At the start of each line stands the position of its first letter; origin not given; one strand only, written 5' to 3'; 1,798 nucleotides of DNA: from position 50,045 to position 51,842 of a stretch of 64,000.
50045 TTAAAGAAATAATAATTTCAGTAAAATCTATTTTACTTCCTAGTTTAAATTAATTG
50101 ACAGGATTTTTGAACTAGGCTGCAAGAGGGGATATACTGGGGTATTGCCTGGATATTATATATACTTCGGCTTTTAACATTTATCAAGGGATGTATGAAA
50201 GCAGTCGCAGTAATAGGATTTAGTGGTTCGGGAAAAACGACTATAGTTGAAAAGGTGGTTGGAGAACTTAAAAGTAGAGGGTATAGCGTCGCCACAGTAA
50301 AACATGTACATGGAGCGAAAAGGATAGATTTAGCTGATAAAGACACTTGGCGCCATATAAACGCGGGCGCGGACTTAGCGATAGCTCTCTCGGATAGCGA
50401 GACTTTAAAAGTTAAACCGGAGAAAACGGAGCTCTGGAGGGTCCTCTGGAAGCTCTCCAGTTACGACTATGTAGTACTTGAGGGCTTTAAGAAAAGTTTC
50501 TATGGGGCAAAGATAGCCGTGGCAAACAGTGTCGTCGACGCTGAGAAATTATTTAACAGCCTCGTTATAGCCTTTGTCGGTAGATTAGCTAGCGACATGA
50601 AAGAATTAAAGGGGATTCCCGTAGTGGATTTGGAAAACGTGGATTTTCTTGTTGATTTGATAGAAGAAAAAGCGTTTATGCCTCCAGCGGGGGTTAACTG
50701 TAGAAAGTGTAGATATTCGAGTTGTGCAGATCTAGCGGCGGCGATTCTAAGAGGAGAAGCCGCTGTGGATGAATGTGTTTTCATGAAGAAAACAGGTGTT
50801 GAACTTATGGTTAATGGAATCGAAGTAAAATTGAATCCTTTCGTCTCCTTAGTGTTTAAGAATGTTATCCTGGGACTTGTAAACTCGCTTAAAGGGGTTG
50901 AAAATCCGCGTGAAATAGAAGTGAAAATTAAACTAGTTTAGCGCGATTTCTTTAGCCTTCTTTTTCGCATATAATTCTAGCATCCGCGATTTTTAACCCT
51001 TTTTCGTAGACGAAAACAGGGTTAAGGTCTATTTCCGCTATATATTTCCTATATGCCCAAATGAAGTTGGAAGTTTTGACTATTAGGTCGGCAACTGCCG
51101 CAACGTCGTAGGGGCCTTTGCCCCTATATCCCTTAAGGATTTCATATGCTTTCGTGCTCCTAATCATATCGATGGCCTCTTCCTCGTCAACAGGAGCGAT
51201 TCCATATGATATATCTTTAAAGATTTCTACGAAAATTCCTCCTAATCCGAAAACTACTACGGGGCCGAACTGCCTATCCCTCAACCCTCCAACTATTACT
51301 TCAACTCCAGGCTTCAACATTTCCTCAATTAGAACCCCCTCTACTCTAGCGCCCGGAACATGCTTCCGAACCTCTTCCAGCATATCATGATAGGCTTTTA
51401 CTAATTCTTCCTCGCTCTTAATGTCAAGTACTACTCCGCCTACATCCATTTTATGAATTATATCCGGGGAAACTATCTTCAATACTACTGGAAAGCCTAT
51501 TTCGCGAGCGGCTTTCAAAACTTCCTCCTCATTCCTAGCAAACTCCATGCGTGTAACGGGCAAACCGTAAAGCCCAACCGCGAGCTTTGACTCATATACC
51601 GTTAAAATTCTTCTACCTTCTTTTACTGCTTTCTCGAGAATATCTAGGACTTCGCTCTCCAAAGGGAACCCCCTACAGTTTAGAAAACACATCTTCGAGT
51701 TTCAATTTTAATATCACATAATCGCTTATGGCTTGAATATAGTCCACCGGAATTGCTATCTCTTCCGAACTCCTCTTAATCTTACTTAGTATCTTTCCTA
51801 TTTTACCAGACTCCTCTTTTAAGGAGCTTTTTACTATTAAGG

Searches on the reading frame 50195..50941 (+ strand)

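Call 26: search_protein_families(library=pfam, proteins=[window:50195-50941:+], max_evalue=0.001)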
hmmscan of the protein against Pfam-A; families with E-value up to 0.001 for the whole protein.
window:50195-50941:+ (248 aa): 4 families
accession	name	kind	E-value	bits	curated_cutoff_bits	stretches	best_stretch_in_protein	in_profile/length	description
PF03205.20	MobB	-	6.1e-27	94.6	26.6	1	4-128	2-131/133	Molybdopterin guanine dinucleotide synthesis protein B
PF04060.18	FeS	-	7.7e-10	38.8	23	1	166-196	3-33/33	Putative Fe-S cluster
PF03266.21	NTPase_1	-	0.00032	21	23.9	1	4-33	2-31/168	NTPase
PF13401.12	AAA_22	-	0.00079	20.2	27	0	4-57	8-52/130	AAA domain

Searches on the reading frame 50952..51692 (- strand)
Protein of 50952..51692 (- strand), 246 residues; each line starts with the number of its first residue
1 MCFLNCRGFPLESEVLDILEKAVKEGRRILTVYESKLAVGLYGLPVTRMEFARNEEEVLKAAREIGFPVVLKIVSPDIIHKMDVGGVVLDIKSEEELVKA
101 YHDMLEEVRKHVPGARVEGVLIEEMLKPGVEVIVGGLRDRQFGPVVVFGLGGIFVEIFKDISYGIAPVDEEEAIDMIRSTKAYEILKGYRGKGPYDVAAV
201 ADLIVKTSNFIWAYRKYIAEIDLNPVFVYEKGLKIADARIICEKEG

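Call 26: search_protein_families(library=pfam, proteins=[window:50952-51692:-], max_evalue=0.001)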
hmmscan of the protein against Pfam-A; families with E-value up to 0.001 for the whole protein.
window:50952-51692:- (246 aa): 2 families
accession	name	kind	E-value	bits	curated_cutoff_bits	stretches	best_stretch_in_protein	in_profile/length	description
PF13549.11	ATP-grasp_5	-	6.9e-79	264.7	27.6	1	21-241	1-220/221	ATP-grasp domain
PF08442.15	ATP-grasp_2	-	3.9e-05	23.8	29.5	1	32-147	4-122/202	ATP-grasp domain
